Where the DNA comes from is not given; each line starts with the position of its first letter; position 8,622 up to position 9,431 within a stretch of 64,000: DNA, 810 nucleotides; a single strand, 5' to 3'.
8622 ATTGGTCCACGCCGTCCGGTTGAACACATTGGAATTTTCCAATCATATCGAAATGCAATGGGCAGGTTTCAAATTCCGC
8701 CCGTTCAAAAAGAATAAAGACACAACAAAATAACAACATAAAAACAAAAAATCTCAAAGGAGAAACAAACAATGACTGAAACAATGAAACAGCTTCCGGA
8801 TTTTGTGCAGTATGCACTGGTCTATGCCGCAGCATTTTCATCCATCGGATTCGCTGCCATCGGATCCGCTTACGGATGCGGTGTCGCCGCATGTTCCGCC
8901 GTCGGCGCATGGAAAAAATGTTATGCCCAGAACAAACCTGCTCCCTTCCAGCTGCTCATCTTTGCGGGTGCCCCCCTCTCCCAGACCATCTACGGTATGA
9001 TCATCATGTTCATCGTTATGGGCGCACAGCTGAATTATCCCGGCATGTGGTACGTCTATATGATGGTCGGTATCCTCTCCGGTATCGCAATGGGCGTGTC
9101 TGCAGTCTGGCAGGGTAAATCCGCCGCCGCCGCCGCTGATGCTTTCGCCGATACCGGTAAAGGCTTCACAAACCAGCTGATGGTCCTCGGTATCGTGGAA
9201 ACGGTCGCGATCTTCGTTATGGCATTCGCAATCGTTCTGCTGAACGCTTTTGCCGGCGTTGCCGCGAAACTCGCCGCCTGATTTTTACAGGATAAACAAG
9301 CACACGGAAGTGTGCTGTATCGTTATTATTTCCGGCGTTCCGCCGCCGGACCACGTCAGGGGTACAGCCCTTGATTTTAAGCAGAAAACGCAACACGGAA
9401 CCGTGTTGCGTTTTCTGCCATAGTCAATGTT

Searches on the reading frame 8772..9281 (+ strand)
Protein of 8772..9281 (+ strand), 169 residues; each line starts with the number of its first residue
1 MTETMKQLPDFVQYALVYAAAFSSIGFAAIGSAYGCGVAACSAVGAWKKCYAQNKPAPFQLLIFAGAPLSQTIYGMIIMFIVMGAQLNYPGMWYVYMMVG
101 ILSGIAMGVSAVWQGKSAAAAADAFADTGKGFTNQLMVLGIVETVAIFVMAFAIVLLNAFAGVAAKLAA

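Call 37: find_encoding_contigs(protein=window:8772-9281:+, flank=10000, max_places=10)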
Protein window:8772-9281:+ (169 aa): 23 contigs read that carry it; 6 places shown.
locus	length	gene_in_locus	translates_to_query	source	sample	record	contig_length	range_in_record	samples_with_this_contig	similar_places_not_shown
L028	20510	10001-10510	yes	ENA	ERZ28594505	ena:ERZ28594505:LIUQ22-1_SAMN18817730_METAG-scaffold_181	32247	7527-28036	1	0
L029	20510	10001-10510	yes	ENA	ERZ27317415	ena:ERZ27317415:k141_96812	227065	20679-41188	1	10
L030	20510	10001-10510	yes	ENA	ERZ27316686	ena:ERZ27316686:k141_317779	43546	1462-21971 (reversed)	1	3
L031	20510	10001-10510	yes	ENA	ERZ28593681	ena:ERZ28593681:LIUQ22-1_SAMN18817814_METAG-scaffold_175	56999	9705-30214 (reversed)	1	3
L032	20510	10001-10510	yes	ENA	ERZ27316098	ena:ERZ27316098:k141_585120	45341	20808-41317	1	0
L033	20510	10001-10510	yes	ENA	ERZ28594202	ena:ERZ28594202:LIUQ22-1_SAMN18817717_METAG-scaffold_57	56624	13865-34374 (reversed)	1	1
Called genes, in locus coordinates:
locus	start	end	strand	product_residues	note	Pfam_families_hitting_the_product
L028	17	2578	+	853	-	PF01751:Toprim, PF01131:Topoisom_bac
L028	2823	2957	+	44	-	-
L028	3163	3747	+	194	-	-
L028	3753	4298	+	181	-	PF10962:DUF2764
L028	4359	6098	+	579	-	PF02874:ATP-synt_ab_N, PF16886:ATP-synt_ab_Xtn, PF00006:ATP-synt_ab, PF22919:ATP-synt_VA_C (weak)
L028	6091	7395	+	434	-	PF02874:ATP-synt_ab_N, PF00006:ATP-synt_ab, PF22919:ATP-synt_VA_C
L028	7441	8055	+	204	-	PF01813:ATP-synt_D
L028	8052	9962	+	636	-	PF01496:V_ATPase_I (weak)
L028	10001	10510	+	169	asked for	PF00137:ATP-synt_C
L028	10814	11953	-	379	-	PF08668:HDOD, PF01966:HD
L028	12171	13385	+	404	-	PF01938:TRAM, PF05958:tRNA_U5-meth_tr, PF06325:PrmA (faint), PF05175:MTS (weak), PF13847:Methyltransf_31 (weak), PF13649:Methyltransf_25 (weak)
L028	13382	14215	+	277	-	PF20582:UPF0758_N, PF04002:RadC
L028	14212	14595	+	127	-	PF01648:ACPS, PF17837:4PPT_N (faint)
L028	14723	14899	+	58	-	PF01783:Ribosomal_L32p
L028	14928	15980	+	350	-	PF02504:FA_synthesis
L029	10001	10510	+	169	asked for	PF00137:ATP-synt_C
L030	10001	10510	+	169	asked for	PF00137:ATP-synt_C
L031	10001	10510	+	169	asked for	PF00137:ATP-synt_C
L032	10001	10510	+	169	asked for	PF00137:ATP-synt_C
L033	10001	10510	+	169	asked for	PF00137:ATP-synt_C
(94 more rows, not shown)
